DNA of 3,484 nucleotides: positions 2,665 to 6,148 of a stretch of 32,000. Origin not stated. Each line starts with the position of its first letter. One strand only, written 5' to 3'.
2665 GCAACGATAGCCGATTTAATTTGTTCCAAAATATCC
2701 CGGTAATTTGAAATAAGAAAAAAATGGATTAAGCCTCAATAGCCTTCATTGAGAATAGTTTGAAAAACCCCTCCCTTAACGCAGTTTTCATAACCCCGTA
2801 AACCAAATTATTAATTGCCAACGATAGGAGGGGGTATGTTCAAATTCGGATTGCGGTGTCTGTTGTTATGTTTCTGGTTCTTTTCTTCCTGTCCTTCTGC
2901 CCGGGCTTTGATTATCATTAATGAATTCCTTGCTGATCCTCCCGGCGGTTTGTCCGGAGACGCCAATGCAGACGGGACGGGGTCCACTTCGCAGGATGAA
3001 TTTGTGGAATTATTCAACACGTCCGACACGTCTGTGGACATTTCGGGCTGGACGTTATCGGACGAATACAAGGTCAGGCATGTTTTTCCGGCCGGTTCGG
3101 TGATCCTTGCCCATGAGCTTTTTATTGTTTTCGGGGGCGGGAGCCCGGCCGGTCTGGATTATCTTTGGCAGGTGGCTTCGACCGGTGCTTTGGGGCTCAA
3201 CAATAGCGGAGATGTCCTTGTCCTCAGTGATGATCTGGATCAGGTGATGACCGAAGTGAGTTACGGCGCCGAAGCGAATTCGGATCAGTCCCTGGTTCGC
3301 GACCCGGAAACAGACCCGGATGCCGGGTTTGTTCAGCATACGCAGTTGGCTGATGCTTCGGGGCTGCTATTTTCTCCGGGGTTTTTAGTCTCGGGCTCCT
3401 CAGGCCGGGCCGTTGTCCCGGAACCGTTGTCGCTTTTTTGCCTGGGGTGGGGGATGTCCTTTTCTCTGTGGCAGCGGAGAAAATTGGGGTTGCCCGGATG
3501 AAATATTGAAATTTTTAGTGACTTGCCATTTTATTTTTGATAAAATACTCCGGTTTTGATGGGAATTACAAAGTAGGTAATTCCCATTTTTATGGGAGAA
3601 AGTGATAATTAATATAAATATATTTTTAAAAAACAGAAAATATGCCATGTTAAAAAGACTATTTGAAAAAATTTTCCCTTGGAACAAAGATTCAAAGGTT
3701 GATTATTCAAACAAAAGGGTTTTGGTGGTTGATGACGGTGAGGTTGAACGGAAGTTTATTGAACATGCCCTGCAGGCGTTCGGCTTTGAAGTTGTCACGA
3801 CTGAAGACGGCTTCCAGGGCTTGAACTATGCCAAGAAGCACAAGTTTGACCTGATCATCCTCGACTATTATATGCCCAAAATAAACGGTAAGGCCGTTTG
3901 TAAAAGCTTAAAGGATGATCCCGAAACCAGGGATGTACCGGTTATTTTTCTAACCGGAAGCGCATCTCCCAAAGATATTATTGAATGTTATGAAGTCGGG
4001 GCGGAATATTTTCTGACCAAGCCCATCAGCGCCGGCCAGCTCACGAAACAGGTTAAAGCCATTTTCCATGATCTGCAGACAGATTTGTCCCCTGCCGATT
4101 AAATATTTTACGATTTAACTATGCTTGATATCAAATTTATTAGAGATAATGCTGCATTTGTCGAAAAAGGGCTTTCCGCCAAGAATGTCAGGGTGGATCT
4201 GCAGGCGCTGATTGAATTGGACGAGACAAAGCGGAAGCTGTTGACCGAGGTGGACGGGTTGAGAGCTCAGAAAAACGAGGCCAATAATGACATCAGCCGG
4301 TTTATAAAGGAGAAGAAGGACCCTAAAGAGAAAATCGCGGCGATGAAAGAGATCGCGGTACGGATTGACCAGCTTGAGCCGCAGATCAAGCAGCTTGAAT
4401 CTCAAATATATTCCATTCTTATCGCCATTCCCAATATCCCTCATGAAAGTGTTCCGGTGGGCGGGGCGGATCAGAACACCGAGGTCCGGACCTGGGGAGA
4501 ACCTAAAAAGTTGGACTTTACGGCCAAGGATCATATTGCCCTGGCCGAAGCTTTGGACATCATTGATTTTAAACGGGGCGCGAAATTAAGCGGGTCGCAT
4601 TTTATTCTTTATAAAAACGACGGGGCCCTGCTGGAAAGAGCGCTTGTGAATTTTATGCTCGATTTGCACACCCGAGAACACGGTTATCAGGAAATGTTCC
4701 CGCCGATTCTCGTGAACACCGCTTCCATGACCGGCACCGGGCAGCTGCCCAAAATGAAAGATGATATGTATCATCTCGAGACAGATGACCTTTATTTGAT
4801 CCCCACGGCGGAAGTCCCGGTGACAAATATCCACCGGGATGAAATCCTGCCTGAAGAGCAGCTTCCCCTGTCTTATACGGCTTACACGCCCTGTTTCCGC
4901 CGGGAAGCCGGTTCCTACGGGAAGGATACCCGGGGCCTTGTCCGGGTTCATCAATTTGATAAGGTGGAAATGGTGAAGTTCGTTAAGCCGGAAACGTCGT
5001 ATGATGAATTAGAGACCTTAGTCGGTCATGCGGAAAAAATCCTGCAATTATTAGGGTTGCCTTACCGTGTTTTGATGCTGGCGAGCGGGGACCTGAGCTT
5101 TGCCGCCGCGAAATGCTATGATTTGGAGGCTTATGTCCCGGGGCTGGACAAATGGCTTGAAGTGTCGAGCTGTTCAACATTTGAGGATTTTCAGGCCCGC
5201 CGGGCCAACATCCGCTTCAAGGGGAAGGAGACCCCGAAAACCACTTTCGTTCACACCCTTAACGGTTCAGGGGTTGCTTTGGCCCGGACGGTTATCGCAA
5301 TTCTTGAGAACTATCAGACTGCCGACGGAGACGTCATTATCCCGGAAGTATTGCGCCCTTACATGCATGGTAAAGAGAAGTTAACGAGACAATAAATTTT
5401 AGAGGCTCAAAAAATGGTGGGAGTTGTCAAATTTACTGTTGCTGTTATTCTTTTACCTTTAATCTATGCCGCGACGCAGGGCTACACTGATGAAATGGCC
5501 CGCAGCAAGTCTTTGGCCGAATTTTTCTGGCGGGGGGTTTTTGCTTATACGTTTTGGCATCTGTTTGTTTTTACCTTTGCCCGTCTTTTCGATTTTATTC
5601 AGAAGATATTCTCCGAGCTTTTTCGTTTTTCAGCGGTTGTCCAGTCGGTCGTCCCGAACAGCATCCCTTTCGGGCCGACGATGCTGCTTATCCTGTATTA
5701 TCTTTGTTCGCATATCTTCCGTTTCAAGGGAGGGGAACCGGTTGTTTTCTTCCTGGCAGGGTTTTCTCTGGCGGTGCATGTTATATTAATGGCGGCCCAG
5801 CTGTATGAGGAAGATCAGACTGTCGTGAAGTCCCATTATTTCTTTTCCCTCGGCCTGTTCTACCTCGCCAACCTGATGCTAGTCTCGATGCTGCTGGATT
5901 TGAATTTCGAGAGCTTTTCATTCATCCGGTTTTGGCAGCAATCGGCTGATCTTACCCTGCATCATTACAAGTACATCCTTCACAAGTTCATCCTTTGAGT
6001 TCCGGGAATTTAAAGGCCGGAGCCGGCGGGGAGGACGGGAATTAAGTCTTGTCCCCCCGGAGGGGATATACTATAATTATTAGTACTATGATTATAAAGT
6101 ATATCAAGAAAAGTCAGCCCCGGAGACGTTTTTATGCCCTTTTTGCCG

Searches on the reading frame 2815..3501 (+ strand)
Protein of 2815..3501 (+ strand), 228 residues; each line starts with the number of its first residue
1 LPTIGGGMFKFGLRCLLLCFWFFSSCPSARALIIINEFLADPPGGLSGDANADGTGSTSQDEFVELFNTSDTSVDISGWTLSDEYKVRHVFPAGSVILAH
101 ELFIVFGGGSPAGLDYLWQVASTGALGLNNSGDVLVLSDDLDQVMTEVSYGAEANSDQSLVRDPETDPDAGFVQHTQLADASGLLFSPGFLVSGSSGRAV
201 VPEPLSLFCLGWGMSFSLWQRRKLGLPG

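Call 18: search_protein_families(library=pfam, proteins=[window:2815-3501:+], max_evalue=0.01)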
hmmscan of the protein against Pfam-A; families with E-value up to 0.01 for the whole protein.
window:2815-3501:+ (228 aa): 1 family
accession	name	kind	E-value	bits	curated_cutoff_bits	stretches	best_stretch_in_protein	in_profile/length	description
PF00932.25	LTD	-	6.9e-18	65.5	34.3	1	28-151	3-108/109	Lamin Tail Domain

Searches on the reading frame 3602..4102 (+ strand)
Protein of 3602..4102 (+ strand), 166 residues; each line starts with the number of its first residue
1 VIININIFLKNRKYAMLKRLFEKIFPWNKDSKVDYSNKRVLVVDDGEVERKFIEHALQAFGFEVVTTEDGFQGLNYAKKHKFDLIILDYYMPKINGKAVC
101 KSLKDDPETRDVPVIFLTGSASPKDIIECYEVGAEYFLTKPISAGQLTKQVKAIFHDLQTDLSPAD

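Call 18: search_protein_families(library=pfam, proteins=[window:3602-4102:+], max_evalue=0.01)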
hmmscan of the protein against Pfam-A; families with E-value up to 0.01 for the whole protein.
window:3602-4102:+ (166 aa): 1 family
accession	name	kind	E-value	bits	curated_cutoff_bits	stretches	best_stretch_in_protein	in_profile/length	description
PF00072.30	Response_reg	-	1e-27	96.9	30.2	1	40-151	1-110/111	Response regulator receiver domain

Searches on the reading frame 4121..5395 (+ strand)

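Call 18: search_protein_families(library=pfam, proteins=[window:4121-5395:+], max_evalue=0.01)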
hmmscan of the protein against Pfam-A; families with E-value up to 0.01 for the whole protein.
window:4121-5395:+ (424 aa): 2 families
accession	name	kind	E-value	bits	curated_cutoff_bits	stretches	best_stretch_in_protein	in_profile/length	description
PF00587.30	tRNA-synt_2b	-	9.3e-44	150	29.3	1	221-398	8-179/179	tRNA synthetase class II core domain (G, H, P, S and T)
PF02403.27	Seryl_tRNA_N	-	9.1e-25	87.4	28.2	1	1-107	1-108/108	Seryl-tRNA synthetase N-terminal domain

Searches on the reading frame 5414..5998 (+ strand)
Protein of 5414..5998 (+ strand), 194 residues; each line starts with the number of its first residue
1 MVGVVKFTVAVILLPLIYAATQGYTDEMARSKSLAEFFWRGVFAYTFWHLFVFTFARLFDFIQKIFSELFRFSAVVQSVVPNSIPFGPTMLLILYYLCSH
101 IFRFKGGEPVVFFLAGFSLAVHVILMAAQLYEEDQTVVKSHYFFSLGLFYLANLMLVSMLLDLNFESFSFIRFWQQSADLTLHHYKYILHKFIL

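Call 4: search_protein_families(library=pfam, proteins=[window:5414-5998:+], max_evalue=0.01)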
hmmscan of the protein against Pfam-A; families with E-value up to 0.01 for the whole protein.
window:5414-5998:+ (194 aa): 0 families

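Call 6: search_protein_families(library=ncbifam, proteins=[window:5414-5998:+], max_evalue=0.001)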
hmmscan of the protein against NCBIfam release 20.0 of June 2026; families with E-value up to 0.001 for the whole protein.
window:5414-5998:+ (194 aa): 0 families
